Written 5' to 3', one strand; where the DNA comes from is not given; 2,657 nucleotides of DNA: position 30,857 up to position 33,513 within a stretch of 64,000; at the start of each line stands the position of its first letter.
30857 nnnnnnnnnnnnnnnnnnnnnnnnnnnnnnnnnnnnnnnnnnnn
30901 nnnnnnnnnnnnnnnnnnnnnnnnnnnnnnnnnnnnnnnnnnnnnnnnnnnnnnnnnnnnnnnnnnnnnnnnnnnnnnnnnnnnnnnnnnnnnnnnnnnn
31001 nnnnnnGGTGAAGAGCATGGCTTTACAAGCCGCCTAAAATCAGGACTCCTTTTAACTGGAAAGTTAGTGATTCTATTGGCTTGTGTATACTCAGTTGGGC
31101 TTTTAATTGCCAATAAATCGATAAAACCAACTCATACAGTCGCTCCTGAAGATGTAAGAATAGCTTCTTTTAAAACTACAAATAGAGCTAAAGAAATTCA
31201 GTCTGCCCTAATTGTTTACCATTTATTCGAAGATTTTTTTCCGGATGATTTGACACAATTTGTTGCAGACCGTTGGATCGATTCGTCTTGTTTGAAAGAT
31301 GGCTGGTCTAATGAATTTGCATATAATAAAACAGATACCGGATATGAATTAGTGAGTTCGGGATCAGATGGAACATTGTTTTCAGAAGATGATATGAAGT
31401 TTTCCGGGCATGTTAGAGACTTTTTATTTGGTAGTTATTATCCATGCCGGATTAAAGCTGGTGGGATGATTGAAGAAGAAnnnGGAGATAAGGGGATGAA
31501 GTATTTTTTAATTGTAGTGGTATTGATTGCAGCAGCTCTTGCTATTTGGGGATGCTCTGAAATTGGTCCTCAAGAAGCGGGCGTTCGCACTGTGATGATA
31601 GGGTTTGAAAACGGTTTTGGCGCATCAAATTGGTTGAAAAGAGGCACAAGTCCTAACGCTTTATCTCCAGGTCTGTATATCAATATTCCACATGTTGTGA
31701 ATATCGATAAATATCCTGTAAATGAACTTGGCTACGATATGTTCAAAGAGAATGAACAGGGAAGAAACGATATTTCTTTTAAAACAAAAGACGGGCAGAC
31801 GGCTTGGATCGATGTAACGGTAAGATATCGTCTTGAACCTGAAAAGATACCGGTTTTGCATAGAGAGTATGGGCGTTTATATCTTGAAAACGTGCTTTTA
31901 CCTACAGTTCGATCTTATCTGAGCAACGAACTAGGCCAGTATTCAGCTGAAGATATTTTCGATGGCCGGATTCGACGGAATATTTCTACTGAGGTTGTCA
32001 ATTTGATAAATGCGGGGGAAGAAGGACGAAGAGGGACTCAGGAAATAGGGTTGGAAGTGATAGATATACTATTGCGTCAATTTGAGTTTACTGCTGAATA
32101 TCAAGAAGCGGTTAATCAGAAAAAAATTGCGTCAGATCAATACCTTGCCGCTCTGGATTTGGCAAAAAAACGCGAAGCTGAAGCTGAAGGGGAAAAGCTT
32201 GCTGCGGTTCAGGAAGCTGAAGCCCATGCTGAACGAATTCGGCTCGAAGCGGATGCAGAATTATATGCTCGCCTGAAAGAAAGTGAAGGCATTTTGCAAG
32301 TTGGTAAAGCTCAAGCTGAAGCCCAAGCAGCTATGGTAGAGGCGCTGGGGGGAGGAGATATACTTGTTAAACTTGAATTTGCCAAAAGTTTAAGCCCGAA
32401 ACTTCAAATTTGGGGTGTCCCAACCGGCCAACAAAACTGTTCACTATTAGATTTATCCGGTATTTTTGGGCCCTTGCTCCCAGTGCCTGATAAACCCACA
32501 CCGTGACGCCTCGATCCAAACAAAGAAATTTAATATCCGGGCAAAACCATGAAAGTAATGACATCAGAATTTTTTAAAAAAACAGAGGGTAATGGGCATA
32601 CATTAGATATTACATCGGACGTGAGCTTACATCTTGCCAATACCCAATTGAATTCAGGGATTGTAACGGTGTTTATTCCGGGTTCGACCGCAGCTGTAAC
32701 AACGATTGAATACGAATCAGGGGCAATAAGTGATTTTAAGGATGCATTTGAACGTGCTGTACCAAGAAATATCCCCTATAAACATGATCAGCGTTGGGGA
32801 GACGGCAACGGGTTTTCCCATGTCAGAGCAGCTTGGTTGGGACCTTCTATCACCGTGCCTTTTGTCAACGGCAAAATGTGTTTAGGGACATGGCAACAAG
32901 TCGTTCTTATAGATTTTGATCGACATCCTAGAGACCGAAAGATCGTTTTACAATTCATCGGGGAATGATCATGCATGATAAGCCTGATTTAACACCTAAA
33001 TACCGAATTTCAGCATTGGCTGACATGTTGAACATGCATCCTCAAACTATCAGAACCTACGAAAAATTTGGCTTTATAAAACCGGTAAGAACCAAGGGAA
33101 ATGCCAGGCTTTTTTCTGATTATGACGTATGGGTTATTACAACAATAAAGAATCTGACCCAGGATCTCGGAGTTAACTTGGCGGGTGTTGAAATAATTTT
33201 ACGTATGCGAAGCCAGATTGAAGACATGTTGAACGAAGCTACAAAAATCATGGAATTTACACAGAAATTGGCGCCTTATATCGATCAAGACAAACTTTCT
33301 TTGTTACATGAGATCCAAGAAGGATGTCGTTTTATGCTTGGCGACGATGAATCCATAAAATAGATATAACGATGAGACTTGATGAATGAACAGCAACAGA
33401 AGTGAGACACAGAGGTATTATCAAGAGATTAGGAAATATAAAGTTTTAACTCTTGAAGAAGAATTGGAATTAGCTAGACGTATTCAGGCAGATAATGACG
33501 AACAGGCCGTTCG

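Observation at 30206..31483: Inverted-topology pseudopilin: cytoplasmic DUF4388 domain - TM - periplasmic GspG-like domain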

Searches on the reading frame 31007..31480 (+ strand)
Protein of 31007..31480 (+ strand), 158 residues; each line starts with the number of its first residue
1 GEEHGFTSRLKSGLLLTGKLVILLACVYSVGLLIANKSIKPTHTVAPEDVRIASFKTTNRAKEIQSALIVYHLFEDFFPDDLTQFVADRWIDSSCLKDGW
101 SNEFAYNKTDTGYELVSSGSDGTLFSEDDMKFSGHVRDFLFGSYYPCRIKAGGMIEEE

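Call 12: search_solved_structures(query=A2, max_evalue=10, show_alignments=3)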
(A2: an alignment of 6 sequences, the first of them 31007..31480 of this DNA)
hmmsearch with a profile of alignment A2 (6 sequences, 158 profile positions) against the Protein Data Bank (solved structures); distinct sequences matched with E-value up to 10: 3.
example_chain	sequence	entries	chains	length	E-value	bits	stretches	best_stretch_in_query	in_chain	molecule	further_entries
1uuq_A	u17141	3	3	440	0.46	13.6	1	102-132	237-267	MANNOSYL-OLIGOSACCHARIDE GLUCOSIDASE | MAN5A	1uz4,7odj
7ane_aj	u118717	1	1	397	1.1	12.4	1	87-124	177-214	mS57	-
2kep_A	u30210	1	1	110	1.3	12.2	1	96-128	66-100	General secretion pathway protein G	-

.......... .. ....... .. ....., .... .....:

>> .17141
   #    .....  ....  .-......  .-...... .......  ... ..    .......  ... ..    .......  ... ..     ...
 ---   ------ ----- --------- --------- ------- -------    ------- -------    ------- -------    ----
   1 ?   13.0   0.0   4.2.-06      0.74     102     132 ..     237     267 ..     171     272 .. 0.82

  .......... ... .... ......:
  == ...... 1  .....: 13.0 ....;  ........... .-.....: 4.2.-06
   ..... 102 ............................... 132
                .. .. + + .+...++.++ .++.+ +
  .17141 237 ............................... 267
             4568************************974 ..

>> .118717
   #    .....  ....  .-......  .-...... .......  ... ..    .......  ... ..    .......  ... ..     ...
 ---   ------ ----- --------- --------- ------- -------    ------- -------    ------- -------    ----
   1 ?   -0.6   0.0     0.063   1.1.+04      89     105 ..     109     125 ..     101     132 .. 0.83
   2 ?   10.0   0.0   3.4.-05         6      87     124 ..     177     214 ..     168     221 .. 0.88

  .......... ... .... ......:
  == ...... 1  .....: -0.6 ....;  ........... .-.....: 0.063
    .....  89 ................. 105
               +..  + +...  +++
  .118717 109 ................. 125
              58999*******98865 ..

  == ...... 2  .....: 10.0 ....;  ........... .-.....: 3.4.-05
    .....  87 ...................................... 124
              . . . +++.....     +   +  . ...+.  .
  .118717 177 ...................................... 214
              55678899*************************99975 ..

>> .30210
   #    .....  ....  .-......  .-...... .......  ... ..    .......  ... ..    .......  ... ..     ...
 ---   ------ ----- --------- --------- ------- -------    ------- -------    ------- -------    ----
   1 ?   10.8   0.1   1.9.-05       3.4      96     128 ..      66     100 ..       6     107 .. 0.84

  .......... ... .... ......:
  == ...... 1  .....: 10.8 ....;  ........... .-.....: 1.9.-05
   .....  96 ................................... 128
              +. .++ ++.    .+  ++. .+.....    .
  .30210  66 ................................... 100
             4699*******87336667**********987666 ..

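Call 13: search_protein_families(library=pfam, alignment_id=A2, max_evalue=1)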
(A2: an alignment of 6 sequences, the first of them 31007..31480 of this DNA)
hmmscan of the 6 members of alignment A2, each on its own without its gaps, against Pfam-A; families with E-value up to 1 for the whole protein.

A. member 1, window:31007-31480:+ (158 aa): 1 family
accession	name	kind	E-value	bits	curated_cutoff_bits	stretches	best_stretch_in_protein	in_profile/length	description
PF08334.16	T2SSG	-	0.00055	20.4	21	1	85-128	56-100/108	Type II secretion system (T2SS), protein G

B. families by the number of members that match (of 6 scanned): 4 families
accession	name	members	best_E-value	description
PF08334.16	T2SSG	6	0.00022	Type II secretion system (T2SS), protein G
PF13334.11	DUF4094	1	0.25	Domain of unknown function (DUF4094)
PF17512.7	Sh_2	1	0.35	Metapneumovirus Small hydrophobic protein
PF12729.13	4HB_MCP_1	1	0.35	Four helix bundle sensory module for signal transduction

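Call 24: search_protein_representatives(alignment_id=A2)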
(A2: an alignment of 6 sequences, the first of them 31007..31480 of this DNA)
Query: 6 sequences, 158 profile positions. Proteins with E-value up to 0.001 (for the whole library): 955; up to 1e-10: 34; up to 1e-30: 3. The best 150 are listed.
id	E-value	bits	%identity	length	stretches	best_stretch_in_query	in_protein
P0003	7.6e-73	259.9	-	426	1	1-158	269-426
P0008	1.0e-35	139.3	-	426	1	4-158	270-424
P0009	1.0e-33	132.8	-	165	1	19-151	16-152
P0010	2.5e-26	108.8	-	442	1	19-155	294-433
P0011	3.9e-26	108.2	-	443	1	29-150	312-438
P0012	8.1e-17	77.9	-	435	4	71-136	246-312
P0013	1.8e-15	73.5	-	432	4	68-131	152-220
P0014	7.3e-15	71.5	-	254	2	67-131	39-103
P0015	2.9e-14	69.6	-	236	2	64-132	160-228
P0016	2.9e-14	69.6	-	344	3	92-133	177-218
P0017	7.2e-14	68.3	-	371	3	63-130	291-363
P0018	2.2e-13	66.7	-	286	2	95-136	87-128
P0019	6.7e-13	65.2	-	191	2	60-132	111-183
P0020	8.2e-13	64.9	-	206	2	61-131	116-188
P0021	8.4e-13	64.8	-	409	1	15-151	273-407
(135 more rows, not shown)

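Call 49: predict_structure(alignment_id=A5)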
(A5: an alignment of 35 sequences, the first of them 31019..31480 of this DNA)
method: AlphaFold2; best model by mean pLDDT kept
length: 154 residues; sequences in the alignment: 35
mean_pLDDT: 87.8   pTM: 0.65
mean pLDDT of the five models: 87.8, 87.3, 86.5, 86.2, 86.3
residues with pLDDT >= 90: 109; 70-90: 17; 50-70: 28; < 50: 0
segments of 3 or more residues with pLDDT < 50: none
pLDDT, mean of each block of 10 residues (from residue 1): 76 97 96 68 88 97 96 96 97 97 96 95 95 78 56 63
secondary structure, 60 per line:
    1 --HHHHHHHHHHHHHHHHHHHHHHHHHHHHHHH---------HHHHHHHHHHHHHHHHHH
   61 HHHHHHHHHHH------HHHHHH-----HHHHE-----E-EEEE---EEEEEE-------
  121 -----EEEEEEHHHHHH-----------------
elements in order: H3-33 H43-71 H78-83 H89-92 E101-104 E108-113 E126-131 H132-137

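Call 51: fold_search(model_id=the predicted structure, library=pdb)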
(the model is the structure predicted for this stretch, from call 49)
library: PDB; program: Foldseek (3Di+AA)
matches with E <= 10: 243; with E <= 0.001: 0
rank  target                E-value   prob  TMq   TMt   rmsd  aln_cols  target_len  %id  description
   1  3g20_A                4.7e-02  1.00  0.46  0.60   2.6        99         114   20  Crystal structure of the major pseudopilin from the type 2 secretion system of enterohaemorrhagic Escherichia coli (released 2009-07-28)
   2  3g20_B                7.9e-02  1.00  0.49  0.62   2.3       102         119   19  Crystal structure of the major pseudopilin from the type 2 secretion system of enterohaemorrhagic Escherichia coli (released 2009-07-28)
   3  5o2y_MODEL_1_A        9.6e-02  0.96  0.41  0.53   6.1       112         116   16  NMR structure of the calcium bound form of PulG, major pseudopilin from Klebsiella oxytoca T2SS (released 2017-10-18)
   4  6t8s_AAA              4.2e-01  0.87  0.40  0.46   3.9        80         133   12  Structure of the major Type IV pilin PilA1 from Clostridium difficile (released 2020-03-25)
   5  6t8s_BBB              5.1e-01  0.75  0.38  0.42   4.1        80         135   12  Structure of the major Type IV pilin PilA1 from Clostridium difficile (released 2020-03-25)
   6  4ogm_A                8.0e-01  0.66  0.33  0.11   3.4        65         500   17  MBP-fusion protein of PilA1 residues 26-159 (released 2015-01-14)
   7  6t8s_CCC              8.5e-01  0.63  0.34  0.39   4.0        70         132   14  Structure of the major Type IV pilin PilA1 from Clostridium difficile (released 2020-03-25)
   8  4pw1_A                9.1e-01  0.09  0.20  0.15  14.5       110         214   14  Crystal structure of a protein with unknown function (CLOLEP_02462) from Clostridium leptum DSM 753 at 2.10 A resoluti (released 2014-06-18)
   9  4tsm_B                9.7e-01  0.72  0.37  0.12   2.3        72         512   14  MBP-fusion protein of PilA1 from C. difficile R20291 residues 26-166 (released 2015-01-14)
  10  4tsm_A                1.1e+00  0.72  0.40  0.13   2.3        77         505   14  MBP-fusion protein of PilA1 from C. difficile R20291 residues 26-166 (released 2015-01-14)
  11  8eug_3                1.4e+00  0.18  0.18  0.23   4.2        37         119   11  Ytm1 associated nascent 60S ribosome State 3 (released 2022-11-30)
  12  7f8m_A                1.5e+00  0.06  0.14  0.18   6.9        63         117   17  Roadblock from Thorarchaeota SMTZ1-45 (released 2022-07-13)
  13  6xxd_A                1.6e+00  0.41  0.43  0.52  10.8       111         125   10  CryoEM structure of the type IV pilin PilA4 from Thermus thermophilus (released 2020-03-11)
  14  6jqv_B                1.6e+00  0.08  0.23  0.22  14.5       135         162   10  Crystal structure of Arabidopsis thaliana NRP2 (released 2019-07-10)
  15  5vi5_D                2.0e+00  0.18  0.18  0.03   2.7        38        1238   10  Structure of Mycobacterium smegmatis transcription initiation complex with a full transcription bubble (released 2017-07-26)
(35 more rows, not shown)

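Call 71: search_solved_structures(query=A5, max_evalue=1, show_alignments=2)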
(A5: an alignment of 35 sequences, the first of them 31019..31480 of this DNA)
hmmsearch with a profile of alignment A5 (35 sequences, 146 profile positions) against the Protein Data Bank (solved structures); distinct sequences matched with E-value up to 1: 24.
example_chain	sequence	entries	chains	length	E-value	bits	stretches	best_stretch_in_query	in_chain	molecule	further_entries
2kep_A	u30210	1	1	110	7.1e-06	28.9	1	92-119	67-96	General secretion pathway protein G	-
29jd_A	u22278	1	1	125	0.00058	22.7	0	90-123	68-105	Type II secretion system core protein G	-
3fu1_A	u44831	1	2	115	0.0012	21.6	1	92-118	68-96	General secretion pathway protein G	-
3gn9_A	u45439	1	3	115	0.0016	21.2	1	92-119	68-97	Type II secretory pathway, pseudopilin EpsG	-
4lw9_A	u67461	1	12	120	0.0019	21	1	92-118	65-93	Type II secretion system protein G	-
1t92_A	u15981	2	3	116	0.0059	19.4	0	92-123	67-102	General secretion pathway protein G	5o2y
5wda_A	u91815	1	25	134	0.012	18.4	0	92-123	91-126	General secretion pathway protein G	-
1dll_A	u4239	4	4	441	0.036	16.9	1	74-106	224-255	TETANUS TOXIN | Tetanus toxin (Tentoxylysin)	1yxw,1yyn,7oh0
1diw_A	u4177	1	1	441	0.036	16.9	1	74-106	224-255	TETANUS TOXIN HC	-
1dfq_A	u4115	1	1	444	0.036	16.9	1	74-106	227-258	TETANUS TOXIN HC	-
3hmy_A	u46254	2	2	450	0.037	16.8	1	74-106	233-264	Tetanus toxin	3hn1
7by4_A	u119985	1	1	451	0.037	16.8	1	74-106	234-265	Tetanus toxin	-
1a8d_A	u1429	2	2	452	0.037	16.8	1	74-106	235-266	TETANUS NEUROTOXIN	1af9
9fyq_C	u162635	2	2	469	0.039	16.8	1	74-106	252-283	Tetanus toxin heavy chain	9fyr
1d0h_A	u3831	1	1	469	0.039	16.8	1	74-106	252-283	PROTEIN (TETANUS TOXIN HC)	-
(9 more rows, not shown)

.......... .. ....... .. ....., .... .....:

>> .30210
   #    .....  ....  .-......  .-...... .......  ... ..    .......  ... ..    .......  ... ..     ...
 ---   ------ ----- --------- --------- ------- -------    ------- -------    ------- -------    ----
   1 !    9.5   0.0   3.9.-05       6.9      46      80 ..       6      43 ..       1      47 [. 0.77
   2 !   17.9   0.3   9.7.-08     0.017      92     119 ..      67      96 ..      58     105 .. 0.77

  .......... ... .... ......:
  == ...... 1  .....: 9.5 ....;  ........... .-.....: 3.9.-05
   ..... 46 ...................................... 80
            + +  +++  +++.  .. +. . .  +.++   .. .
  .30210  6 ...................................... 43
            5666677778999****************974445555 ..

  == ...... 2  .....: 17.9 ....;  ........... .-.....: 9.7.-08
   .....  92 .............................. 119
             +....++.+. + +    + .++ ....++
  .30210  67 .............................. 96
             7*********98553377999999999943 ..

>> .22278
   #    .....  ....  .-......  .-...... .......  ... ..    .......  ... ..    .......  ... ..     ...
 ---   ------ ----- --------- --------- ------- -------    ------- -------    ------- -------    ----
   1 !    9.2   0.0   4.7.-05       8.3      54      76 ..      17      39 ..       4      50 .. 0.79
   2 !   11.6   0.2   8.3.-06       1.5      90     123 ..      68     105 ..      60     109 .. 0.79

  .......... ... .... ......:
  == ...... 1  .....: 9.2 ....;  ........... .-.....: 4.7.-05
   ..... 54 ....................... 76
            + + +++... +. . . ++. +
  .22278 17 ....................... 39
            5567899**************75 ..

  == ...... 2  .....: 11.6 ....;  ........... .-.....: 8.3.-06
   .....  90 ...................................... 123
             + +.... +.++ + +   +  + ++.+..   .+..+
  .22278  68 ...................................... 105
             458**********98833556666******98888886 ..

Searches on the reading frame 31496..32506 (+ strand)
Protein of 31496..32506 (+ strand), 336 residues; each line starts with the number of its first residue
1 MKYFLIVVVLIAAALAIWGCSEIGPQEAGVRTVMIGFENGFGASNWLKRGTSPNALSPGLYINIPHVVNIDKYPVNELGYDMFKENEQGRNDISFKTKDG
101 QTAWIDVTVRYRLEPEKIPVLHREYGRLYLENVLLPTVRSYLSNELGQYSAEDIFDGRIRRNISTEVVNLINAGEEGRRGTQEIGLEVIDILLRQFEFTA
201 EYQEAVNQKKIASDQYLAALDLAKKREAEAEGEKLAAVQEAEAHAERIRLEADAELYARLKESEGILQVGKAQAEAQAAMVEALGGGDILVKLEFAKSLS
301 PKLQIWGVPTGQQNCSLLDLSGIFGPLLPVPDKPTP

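Call 3: search_protein_families(library=pfam, proteins=[window:31496-32506:+], max_evalue=1)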
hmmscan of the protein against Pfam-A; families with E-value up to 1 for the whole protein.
window:31496-32506:+ (336 aa): 1 family
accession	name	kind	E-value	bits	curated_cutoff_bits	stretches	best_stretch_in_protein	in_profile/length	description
PF01145.31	Band_7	-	4.2e-22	79.5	23.6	1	22-231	2-173/176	SPFH domain / Band 7 family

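Call 4: search_protein_families(library=ncbifam, proteins=[window:31496-32506:+], max_evalue=1)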
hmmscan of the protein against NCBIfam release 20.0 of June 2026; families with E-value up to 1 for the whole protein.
window:31496-32506:+ (336 aa): 5 families
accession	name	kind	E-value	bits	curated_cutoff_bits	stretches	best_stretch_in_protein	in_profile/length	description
TIGR01932.1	hflC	equivalog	3.9e-08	32.5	134.4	2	179-255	187-269/318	protease modulator HflC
NF058507.1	FlotScfldFlot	equivalog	8.8e-05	21.7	700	1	181-284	291-396/477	flotillin lipid rafts scaffold protein FloT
TIGR01933.1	hflK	equivalog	9.3e-05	22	159.4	1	53-256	19-209/261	FtsH protease activity modulator HflK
NF008259.0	PRK11029.1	equivalog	0.019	13.9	427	0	183-274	200-284/334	protease modulator HflC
NF047861.1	LIC13259ECMBind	equivalog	0.95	9.4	250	0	202-262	39-99/143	LIC13259 family plasminogen/vitronectin/complement-binding protein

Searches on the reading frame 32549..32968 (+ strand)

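Call 3: search_protein_families(library=pfam, proteins=[window:32549-32968:+], max_evalue=1)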
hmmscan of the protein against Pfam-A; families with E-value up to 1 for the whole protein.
window:32549-32968:+ (139 aa): 1 family
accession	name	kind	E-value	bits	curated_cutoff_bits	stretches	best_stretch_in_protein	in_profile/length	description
PF01894.22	UPF0047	-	2.8e-32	111.8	27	1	20-135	1-116/117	Uncharacterised protein family UPF0047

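Call 69: search_protein_families(library=ncbifam, proteins=[window:32549-32968:+], max_evalue=0.00001)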
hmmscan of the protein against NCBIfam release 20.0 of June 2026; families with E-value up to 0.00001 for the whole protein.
window:32549-32968:+ (139 aa): 1 family
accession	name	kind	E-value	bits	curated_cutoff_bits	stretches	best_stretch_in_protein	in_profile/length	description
TIGR00149.1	TIGR00149_YjbQ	hypoth_equivalog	6.4e-27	93.9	67.75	1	15-139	10-132/132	secondary thiamine-phosphate synthase enzyme YjbQ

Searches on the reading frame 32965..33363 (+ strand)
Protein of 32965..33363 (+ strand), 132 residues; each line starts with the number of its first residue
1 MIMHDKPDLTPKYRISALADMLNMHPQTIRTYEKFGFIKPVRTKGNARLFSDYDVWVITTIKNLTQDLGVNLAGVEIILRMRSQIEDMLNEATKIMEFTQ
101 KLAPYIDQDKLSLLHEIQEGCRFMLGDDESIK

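Call 3: search_protein_families(library=pfam, proteins=[window:32965-33363:+], max_evalue=1)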
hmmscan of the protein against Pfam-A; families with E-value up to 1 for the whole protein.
window:32965-33363:+ (132 aa): 4 families
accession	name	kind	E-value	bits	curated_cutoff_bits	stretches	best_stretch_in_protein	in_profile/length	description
PF13411.12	MerR_1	-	1.4e-15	57.6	21.6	1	13-80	1-67/69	MerR HTH family regulatory protein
PF00376.29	MerR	-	3.7e-09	36.7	28.2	1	14-50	1-38/38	MerR family regulatory protein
PF13591.12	MerR_2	-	2e-08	34.4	29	1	16-92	4-79/84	MerR HTH family regulatory protein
PF12728.13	HTH_17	-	0.01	16.5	27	1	13-51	2-39/51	Helix-turn-helix domain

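Call 69: search_protein_families(library=ncbifam, proteins=[window:32965-33363:+], max_evalue=0.00001)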
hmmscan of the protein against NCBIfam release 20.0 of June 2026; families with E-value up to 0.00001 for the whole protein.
window:32965-33363:+ (132 aa): 6 families
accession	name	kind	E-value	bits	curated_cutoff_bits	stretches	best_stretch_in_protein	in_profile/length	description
NF047375.1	HeatShock_HspR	equivalog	2.3e-27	94.8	105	1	11-96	2-87/92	heat shock protein transcriptional repressor HspR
NF047377.1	heat_HspR_dupli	exception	1.3e-25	90.2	300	1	11-92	4-85/214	heat shock protein transcriptional repressor HspR, fused homodimer type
NF007069.0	PRK09514.1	equivalog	1.6e-08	34.6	143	1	13-118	2-104/141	Zn(2+)-responsive transcriptional regulator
TIGR02051.1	MerR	equivalog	3.5e-08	33.7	150.85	1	14-104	1-94/124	mercury resistance transcriptional regulator MerR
NF011617.0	PRK15043.1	equivalog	3.9e-08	32.9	417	1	13-83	4-74/243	HTH-type transcriptional regulator MlrA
TIGR02043.1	ZntR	equivalog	3e-07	30.7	167.95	1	13-96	2-85/131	Zn(2+)-responsive transcriptional regulator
